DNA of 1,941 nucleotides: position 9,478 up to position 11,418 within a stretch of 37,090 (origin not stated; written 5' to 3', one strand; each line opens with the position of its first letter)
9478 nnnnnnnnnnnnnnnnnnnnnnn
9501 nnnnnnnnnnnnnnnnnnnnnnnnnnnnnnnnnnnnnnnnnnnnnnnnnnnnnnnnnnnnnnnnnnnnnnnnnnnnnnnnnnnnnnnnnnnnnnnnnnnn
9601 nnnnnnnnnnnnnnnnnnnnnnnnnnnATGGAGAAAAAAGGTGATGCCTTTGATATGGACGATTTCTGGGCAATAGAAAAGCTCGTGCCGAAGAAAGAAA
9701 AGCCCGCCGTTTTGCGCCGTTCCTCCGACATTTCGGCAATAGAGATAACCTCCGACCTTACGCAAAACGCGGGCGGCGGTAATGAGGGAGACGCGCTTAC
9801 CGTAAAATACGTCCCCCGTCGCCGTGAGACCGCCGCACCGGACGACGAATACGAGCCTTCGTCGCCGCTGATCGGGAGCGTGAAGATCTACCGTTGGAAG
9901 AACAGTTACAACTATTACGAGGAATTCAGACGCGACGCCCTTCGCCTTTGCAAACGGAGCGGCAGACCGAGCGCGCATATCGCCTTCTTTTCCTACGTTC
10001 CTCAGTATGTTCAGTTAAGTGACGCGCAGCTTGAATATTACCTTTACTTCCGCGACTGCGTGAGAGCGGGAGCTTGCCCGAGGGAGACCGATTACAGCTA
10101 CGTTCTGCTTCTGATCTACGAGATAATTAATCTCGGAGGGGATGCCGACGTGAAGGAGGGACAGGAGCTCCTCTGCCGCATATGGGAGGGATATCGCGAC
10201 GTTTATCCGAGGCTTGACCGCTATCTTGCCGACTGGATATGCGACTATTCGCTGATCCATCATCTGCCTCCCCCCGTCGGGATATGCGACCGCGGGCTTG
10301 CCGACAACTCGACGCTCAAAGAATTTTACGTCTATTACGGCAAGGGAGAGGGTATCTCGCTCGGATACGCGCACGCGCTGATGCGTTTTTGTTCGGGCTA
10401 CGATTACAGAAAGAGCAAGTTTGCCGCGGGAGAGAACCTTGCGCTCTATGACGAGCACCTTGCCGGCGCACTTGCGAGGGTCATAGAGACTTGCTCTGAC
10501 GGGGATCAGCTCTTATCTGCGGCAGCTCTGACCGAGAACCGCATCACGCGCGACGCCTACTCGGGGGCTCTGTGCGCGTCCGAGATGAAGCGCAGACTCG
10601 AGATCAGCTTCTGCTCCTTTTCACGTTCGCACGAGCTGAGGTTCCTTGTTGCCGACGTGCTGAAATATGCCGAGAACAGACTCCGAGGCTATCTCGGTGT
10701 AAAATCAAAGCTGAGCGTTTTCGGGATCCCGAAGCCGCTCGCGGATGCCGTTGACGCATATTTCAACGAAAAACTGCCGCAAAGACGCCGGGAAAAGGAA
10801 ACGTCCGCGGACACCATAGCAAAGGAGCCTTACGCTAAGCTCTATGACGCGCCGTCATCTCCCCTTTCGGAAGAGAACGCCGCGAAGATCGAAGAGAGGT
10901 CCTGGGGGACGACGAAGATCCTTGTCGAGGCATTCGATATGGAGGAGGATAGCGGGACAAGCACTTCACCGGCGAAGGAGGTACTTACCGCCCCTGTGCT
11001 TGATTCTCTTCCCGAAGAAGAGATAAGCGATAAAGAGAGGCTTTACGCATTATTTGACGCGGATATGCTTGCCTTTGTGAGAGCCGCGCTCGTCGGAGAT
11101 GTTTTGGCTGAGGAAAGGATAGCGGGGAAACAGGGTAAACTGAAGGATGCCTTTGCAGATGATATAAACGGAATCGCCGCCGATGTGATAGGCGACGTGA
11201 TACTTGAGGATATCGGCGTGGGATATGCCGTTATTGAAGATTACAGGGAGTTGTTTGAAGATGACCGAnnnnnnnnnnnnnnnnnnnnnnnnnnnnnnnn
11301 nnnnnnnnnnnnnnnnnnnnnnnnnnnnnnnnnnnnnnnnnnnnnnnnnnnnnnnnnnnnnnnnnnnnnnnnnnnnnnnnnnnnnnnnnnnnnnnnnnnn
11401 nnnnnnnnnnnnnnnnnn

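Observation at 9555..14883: TerB-N/TerB-C + P-loop ATPase + Lhr-type DExH helicase cassette (Shango-type defence architecture) between two riboswitch-controlled housekeeping units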

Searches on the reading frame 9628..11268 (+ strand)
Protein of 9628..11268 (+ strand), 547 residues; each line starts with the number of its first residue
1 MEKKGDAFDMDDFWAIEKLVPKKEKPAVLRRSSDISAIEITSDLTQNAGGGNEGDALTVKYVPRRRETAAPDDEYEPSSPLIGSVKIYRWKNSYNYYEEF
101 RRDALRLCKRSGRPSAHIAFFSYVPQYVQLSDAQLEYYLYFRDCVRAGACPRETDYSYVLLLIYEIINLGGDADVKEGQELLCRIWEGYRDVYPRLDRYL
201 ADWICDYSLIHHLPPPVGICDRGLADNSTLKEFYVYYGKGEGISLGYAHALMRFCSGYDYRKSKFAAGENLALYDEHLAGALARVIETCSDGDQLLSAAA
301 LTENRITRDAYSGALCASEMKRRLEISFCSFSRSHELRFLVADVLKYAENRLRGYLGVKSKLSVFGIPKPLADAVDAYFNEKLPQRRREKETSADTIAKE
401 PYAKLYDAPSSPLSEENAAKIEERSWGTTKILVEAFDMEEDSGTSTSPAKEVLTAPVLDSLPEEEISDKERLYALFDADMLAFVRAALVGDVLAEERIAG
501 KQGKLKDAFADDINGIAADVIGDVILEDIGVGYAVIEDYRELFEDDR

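Call 3: search_protein_families(library=pfam, proteins=[window:9628-11268:+], max_evalue=0.01)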
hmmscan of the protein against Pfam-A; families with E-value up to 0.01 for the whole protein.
window:9628-11268:+ (547 aa): 1 family
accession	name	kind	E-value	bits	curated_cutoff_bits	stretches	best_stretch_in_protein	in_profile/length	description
PF13208.11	TerB_N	-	8.1e-16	58.8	25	1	93-211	26-135/207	TerB N-terminal domain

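Call 4: search_protein_families(library=padloc, proteins=[window:9628-11268:+], max_evalue=0.01)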
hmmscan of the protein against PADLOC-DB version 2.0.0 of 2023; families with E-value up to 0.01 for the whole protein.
window:9628-11268:+ (547 aa): 1 family
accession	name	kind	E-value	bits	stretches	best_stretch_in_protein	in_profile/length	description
PDLC03958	SngA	-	2.4e-43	147.5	1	73-543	64-523/528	-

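Call 5: search_protein_families(library=ncbifam, proteins=[window:9628-11268:+], max_evalue=0.01)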
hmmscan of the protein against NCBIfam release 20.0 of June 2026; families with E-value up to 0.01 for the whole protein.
window:9628-11268:+ (547 aa): 0 families

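Call 26: find_homologous_proteins(query=window:9628-11268:+, max_evalue=0.00001)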
Query window:9628-11268:+ (547 aa): 601 proteins with E <= 0.00001 among 8000 candidates; the best 120 are listed.
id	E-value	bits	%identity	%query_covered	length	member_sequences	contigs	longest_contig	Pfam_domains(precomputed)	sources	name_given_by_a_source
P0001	0.0e+0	1206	97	100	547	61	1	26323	PF13208.12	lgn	-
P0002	0.0e+0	1195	96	100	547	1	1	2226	PF13208.12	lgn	-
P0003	0.0e+0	1187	95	100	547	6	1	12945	PF13208.12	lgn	-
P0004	4.3e-264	896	73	99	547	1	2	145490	PF13208.12,PF15615.12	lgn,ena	-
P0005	1.9e-258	877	74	99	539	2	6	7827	PF13208.12,PF15615.12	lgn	-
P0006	1.6e-248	844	70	100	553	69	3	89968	PF13208.12,PF15615.12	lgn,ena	-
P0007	7.3e-243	825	68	100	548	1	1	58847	PF13208.12,PF15615.12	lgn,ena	-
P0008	4.2e-190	651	54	99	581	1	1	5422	PF13208.12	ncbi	-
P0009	3.7e-179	615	56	97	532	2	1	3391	PF13208.12,PF15615.12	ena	-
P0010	2.2e-178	613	54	98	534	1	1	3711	PF13208.12,PF15615.12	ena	-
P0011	7.0e-178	611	55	98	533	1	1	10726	PF13208.12,PF15615.12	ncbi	-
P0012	2.6e-175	603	55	97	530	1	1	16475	PF13208.12,PF15615.12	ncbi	-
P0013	3.8e-173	595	52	99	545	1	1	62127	PF13208.12,PF15615.12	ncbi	-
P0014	9.8e-173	594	54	98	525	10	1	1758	PF13208.12,PF15615.12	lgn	-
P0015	1.9e-172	593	52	98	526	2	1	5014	PF13208.12,PF15615.12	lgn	-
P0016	2.1e-172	593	52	98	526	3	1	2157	PF13208.12,PF15615.12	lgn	-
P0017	5.1e-172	592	52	98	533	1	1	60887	PF13208.12,PF15615.12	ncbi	-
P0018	4.0e-171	589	54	98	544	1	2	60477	PF13208.12,PF15615.12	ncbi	-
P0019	5.2e-171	588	53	98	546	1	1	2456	PF13208.12,PF15615.12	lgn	-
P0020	1.7e-170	587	53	98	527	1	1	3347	PF13208.12,PF15615.12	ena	-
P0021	5.8e-170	585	52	98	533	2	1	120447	PF13208.12,PF15615.12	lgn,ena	-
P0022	3.8e-169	582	52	99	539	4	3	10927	PF13208.12,PF15615.12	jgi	-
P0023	2.8e-168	579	53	98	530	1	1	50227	PF13208.12,PF15615.12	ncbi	-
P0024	1.6e-167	577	53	98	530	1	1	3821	PF13208.12,PF15615.12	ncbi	-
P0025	1.3e-166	574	52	98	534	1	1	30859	PF13208.12,PF15615.12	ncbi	-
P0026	8.4e-166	571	52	98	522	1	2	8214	PF13208.12,PF15615.12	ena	-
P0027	2.8e-165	569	51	98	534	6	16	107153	PF13208.12,PF15615.12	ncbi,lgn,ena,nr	ncbi:MAG: TerB N-terminal domain-containing protein [Clostridia bacterium]|nr:TerB N-terminal domain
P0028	3.5e-165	569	51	98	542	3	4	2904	PF13208.12,PF15615.12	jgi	-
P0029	4.2e-165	569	53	98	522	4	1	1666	PF13208.12,PF15615.12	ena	-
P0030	5.4e-165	568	52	98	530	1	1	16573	PF13208.12,PF15615.12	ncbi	-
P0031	1.7e-164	567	51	98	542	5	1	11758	PF13208.12,PF15615.12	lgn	-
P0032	2.5e-164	566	52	98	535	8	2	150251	PF13208.12,PF15615.12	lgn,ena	-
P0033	6.0e-164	565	50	98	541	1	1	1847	PF13208.12,PF15615.12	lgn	-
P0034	2.9e-157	543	50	98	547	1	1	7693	PF13208.12,PF15615.12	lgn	-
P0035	1.8e-156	540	62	70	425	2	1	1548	PF13208.12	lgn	-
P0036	3.0e-156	540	48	100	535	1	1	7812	PF13208.12,PF15615.12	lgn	-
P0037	7.3e-154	532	49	98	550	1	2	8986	PF13208.12,PF15615.12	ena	-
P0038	2.9e-153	530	50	97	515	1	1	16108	PF13208.12,PF15615.12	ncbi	-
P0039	5.1e-153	529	49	98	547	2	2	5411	PF13208.12,PF15615.12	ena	-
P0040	9.3e-150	518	49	98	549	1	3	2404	PF13208.12,PF15615.12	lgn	-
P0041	2.8e-148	513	48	97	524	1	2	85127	PF13208.12,PF15615.12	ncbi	-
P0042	1.9e-144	501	48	97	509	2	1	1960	PF13208.12,PF15615.12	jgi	-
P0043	3.0e-136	474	45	97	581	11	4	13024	PF13208.12,PF15615.12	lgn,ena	-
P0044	4.7e-136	473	44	99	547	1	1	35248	PF13208.12,PF15615.12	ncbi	-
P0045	7.8e-135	469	44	98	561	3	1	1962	PF13208.12,PF15615.12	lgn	-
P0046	4.6e-134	466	44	98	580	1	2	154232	PF13208.12,PF15615.12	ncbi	-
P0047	5.5e-134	466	48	86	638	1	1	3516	PF13208.12,PF15615.12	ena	-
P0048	5.8e-134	466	45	99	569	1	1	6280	PF13208.12,PF15615.12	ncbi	-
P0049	6.0e-134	466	44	99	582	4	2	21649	PF13208.12,PF15615.12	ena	-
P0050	8.9e-134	465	43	99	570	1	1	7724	PF13208.12,PF15615.12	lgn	-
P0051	4.0e-132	460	43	99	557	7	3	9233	PF13208.12,PF15615.12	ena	-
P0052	4.1e-132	460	45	99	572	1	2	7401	PF13208.12,PF15615.12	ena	-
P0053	9.9e-132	459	44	98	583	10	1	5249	PF13208.12,PF15615.12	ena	-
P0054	3.2e-131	457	43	98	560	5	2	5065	PF13208.12,PF15615.12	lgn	-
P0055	2.0e-130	454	44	98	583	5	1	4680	PF13208.12,PF15615.12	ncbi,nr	ncbi:MAG: TerB N-terminal domain-containing protein [Clostridia bacterium]|nr:TerB N-terminal domain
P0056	4.2e-130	453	44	97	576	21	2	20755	PF13208.12,PF15615.12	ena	-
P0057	1.2e-129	452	43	99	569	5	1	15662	PF13208.12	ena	-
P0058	1.3e-129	452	43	98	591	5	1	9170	PF13208.12,PF15615.12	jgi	-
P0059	1.9e-129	451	43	98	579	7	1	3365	PF13208.12,PF15615.12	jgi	jgi:hypothetical protein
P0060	4.5e-129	450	44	98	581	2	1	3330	PF13208.12,PF15615.12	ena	-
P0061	5.3e-129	450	43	99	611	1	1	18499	PF13208.12,PF15615.12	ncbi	-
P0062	5.5e-129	450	43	99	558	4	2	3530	PF13208.12,PF15615.12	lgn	-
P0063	6.5e-129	449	42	99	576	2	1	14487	PF13208.12,PF15615.12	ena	-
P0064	7.4e-129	449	44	99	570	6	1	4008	PF13208.12,PF15615.12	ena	-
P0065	1.1e-128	449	42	99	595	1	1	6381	PF13208.12,PF15615.12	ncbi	-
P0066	1.2e-128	449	44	98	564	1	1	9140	PF13208.12,PF15615.12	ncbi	-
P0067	1.4e-128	448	43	97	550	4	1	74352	PF13208.12,PF15615.12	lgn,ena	-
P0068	3.5e-128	447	42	98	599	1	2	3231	PF13208.12,PF15615.12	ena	-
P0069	4.1e-128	447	42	99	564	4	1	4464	PF13208.12,PF15615.12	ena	-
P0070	4.3e-128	447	44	99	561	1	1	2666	PF13208.12,PF15615.12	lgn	-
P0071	8.0e-128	446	43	99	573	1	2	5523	PF13208.12,PF15615.12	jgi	-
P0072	9.9e-128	445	43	98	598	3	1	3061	PF13208.12,PF15615.12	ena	-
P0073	1.2e-127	445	47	86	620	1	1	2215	PF13208.12,PF15615.12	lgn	-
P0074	1.5e-127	445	42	99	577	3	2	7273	PF13208.12,PF15615.12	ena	-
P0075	1.9e-127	445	44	97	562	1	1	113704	PF13208.12,PF15615.12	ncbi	-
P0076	2.2e-127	444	44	99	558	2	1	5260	PF13208.12,PF15615.12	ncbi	-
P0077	2.9e-127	444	44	98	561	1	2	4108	PF13208.12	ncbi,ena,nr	ncbi:MAG: TerB N-terminal domain-containing protein [Clostridia bacterium]|nr:TerB N-terminal domain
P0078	4.1e-127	443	43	99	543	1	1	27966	PF13208.12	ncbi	-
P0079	4.7e-127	443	45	91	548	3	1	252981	PF13208.12,PF15615.12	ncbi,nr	ncbi:MAG: TerB N-terminal domain-containing protein [Clostridia bacterium]|nr:TerB N-terminal domain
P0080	6.9e-127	443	43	99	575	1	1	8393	PF13208.12,PF15615.12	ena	-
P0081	9.2e-127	442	41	99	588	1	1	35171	PF13208.12,PF15615.12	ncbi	-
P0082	1.0e-126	442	47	87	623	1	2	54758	PF13208.12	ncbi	-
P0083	1.1e-126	442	43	98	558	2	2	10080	PF13208.12,PF15615.12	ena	-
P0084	1.7e-126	441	43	97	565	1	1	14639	PF13208.12,PF15615.12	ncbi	-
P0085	1.7e-126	441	44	97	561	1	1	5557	PF13208.12,PF15615.12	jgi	-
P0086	1.9e-126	441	41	99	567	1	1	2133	PF13208.12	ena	-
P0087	2.0e-126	441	42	99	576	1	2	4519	PF13208.12,PF15615.12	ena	-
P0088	2.8e-126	441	44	98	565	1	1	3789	PF13208.12,PF15615.12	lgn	-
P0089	2.9e-126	441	42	99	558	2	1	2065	PF13208.12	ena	-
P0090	4.5e-126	440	39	98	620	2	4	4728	PF13208.12,PF15615.12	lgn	-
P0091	5.8e-126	440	48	88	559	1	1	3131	PF13208.12,PF15615.12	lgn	-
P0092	5.8e-126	440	43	98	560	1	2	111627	PF13208.12,PF15615.12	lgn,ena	-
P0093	6.8e-126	439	43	98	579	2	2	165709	PF13208.12,PF15615.12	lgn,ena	-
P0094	7.4e-126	439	42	99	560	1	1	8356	PF13208.12,PF15615.12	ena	-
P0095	8.4e-126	439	41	100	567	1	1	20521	PF13208.12,PF15615.12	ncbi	-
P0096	9.3e-126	439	45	97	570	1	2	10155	PF13208.12,PF15615.12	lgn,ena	-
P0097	1.0e-125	439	43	98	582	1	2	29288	PF13208.12,PF15615.12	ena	-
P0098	1.0e-125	439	43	98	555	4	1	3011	PF13208.12,PF15615.12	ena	-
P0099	1.2e-125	439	43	98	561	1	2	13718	PF13208.12,PF15615.12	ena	-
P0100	1.8e-125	438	43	99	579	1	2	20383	PF13208.12,PF15615.12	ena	-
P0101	2.0e-125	438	43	98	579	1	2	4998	PF13208.12,PF15615.12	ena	-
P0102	2.2e-125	438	42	98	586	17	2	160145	PF13208.12,PF15615.12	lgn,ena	-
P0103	3.4e-125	437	42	99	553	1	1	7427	PF13208.12,PF15615.12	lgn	-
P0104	3.7e-125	437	40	99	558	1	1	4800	PF13208.12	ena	-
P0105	3.8e-125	437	42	98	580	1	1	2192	PF13208.12,PF15615.12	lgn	-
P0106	4.3e-125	437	42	99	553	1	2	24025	PF13208.12,PF15615.12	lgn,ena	-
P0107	4.8e-125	437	42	91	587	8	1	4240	PF13208.12,PF15615.12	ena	-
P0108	5.3e-125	436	42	98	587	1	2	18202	PF13208.12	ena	-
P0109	6.1e-125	436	42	99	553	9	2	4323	PF13208.12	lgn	-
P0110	6.5e-125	436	42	95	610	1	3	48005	PF13208.12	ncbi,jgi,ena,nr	ncbi:MAG: hypothetical protein GX057_00295 [Clostridiales bacterium]|nr:hypothetical protein [Clostr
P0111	6.7e-125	436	41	98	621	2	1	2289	PF13208.12,PF15615.12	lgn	-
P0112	6.8e-125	436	42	99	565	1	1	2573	PF13208.12,PF15615.12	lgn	-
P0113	8.1e-125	436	42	91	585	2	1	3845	PF13208.12,PF15615.12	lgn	-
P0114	1.1e-124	435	41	99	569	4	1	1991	PF13208.12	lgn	-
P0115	1.2e-124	435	42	98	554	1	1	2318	PF13208.12,PF15615.12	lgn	-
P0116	1.5e-124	435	42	97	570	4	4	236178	PF13208.12,PF15615.12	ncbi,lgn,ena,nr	ncbi:MAG: TerB N-terminal domain-containing protein [Clostridia bacterium]|nr:TerB N-terminal domain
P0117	1.6e-124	435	43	90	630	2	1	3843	PF13208.12,PF15615.12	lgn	-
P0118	2.1e-124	435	45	90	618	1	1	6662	PF13208.12,PF15615.12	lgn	-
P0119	4.6e-124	433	41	98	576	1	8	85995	PF13208.12,PF15615.12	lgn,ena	-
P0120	4.6e-124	433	42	95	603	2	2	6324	PF13208.12,PF15615.12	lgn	-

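Call 27: find_encoding_contigs(protein=P0004, flank=10000, max_places=3)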
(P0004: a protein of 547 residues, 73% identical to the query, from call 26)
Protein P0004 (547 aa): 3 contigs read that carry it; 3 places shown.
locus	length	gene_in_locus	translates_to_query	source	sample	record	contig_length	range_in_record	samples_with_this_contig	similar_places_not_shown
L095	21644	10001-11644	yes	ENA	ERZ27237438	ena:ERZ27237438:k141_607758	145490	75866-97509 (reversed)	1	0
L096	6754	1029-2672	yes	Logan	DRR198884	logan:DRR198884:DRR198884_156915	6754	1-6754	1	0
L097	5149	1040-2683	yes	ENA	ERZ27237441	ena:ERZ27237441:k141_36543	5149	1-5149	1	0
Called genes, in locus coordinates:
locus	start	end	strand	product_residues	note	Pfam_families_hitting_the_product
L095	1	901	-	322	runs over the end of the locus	PF13930:Endonuclea_NS_2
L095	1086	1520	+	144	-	PF12802:MarR_2, PF01047:MarR (weak)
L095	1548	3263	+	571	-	PF00664:ABC_membrane, PF00005:ABC_tran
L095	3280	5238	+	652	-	PF00664:ABC_membrane, PF06472:ABC_membrane_2, PF00005:ABC_tran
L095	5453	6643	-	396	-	PF00994:MoCF_biosynth, PF18146:CinA_KH, PF02464:CinA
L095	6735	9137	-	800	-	PF00133:tRNA-synt_1, PF09334:tRNA-synt_1g, PF13603:tRNA-synt_1_2, PF00133:tRNA-synt_1, PF08264:Anticodon_1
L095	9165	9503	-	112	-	PF11969:DcpS_C, PF01230:HIT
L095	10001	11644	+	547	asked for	PF13208:TerB_N, PF15615:TerB_C (weak)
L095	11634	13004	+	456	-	PF10923:BrxC_BrxD, PF13191:AAA_16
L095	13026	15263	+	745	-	PF04851:ResIII (weak), PF00270:DEAD, PF00271:Helicase_C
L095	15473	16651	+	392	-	PF00438:S-AdoMet_synt_N, PF02772:S-AdoMet_synt_M, PF02773:S-AdoMet_synt_C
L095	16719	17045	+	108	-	-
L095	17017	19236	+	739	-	PF23139:OB_YrrC, PF14520:HHH_5 (weak), PF14490:HHH_RecD2, PF05127:NAT10_TcmA_helicase (weak), PF13245:AAA_19, PF13604:AAA_30, PF18335:SH3_13, PF13538:UvrD_C_2, +5 more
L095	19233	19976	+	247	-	PF00156:Pribosyltran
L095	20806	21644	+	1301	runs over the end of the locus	-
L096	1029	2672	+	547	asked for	PF13208:TerB_N, PF15615:TerB_C (weak)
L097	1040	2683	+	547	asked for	PF13208:TerB_N, PF15615:TerB_C (weak)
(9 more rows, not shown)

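Call 28: find_encoding_contigs(protein=P0006, flank=10000, max_places=3)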
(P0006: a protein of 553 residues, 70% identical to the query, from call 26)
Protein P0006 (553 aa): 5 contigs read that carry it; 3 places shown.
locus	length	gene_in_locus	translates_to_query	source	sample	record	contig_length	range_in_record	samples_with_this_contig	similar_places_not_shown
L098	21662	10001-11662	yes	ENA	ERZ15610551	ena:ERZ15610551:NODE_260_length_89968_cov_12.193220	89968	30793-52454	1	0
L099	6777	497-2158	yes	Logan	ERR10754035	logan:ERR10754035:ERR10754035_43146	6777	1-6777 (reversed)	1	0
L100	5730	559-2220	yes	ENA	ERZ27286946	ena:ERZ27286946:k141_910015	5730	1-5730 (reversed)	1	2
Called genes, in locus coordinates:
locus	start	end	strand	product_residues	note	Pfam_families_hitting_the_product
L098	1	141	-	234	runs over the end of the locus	PF01381:HTH_3, PF12844:HTH_19 (faint)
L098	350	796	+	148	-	PF12802:MarR_2, PF01047:MarR (weak)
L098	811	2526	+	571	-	PF00664:ABC_membrane, PF00005:ABC_tran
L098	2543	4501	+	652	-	PF00664:ABC_membrane, PF06472:ABC_membrane_2 (weak), PF00005:ABC_tran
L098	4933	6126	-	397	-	PF00994:MoCF_biosynth, PF18146:CinA_KH, PF02464:CinA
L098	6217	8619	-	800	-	PF00133:tRNA-synt_1, PF09334:tRNA-synt_1g, PF13603:tRNA-synt_1_2, PF00133:tRNA-synt_1, PF08264:Anticodon_1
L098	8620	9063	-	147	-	-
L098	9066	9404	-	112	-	PF11969:DcpS_C, PF01230:HIT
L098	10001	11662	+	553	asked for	PF13208:TerB_N, PF15615:TerB_C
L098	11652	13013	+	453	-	PF10923:BrxC_BrxD, PF13191:AAA_16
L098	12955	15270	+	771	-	PF04851:ResIII (weak), PF00270:DEAD, PF00271:Helicase_C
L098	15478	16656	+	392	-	PF00438:S-AdoMet_synt_N, PF02772:S-AdoMet_synt_M, PF02773:S-AdoMet_synt_C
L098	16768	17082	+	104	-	-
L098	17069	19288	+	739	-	PF23139:OB_YrrC, PF14520:HHH_5, PF14490:HHH_RecD2, PF05127:NAT10_TcmA_helicase (weak), PF13245:AAA_19, PF13604:AAA_30, PF18335:SH3_13, PF13538:UvrD_C_2, +5 more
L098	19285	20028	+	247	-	PF00156:Pribosyltran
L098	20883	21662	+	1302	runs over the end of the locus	-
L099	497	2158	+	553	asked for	PF13208:TerB_N, PF15615:TerB_C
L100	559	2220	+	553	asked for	PF13208:TerB_N, PF15615:TerB_C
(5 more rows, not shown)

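Call 29: find_encoding_contigs(protein=P0007, flank=10000, max_places=2)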
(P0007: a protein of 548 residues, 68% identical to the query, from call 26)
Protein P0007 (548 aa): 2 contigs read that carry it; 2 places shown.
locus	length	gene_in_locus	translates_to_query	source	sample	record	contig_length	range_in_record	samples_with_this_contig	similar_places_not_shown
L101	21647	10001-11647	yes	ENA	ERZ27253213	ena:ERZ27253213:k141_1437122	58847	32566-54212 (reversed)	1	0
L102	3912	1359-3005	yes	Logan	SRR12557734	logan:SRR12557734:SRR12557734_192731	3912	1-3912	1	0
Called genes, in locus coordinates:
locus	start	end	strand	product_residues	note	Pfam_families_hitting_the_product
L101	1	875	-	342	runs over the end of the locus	PF13930:Endonuclea_NS_2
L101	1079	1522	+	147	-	PF12802:MarR_2, PF01047:MarR (weak)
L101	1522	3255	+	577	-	PF00664:ABC_membrane, PF00005:ABC_tran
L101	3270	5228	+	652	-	PF00664:ABC_membrane, PF06472:ABC_membrane_2 (weak), PF00005:ABC_tran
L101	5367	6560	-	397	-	PF00994:MoCF_biosynth, PF18146:CinA_KH, PF02464:CinA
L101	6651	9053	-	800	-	PF00133:tRNA-synt_1, PF09334:tRNA-synt_1g, PF13603:tRNA-synt_1_2, PF00133:tRNA-synt_1, PF09334:tRNA-synt_1g (weak), PF08264:Anticodon_1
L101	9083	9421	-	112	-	PF11969:DcpS_C, PF01230:HIT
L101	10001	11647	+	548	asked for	PF13208:TerB_N, PF15615:TerB_C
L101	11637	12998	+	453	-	PF10923:BrxC_BrxD, PF13191:AAA_16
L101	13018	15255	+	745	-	PF00270:DEAD, PF00271:Helicase_C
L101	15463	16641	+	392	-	PF00438:S-AdoMet_synt_N, PF02772:S-AdoMet_synt_M, PF02773:S-AdoMet_synt_C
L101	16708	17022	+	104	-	-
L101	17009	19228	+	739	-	PF23139:OB_YrrC, PF14520:HHH_5 (weak), PF14490:HHH_RecD2, PF05127:NAT10_TcmA_helicase (weak), PF13245:AAA_19, PF13604:AAA_30, PF18335:SH3_13, PF13538:UvrD_C_2, +4 more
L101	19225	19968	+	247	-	PF00156:Pribosyltran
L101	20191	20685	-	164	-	-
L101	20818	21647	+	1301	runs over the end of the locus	PF01547:SBP_bac_1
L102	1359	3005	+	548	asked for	PF13208:TerB_N, PF15615:TerB_C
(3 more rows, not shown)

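Call 31: search_solved_structures(query=window:9628-11268:+, max_evalue=1)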
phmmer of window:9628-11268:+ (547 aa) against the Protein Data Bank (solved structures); distinct sequences matched with E-value up to 1: 0.
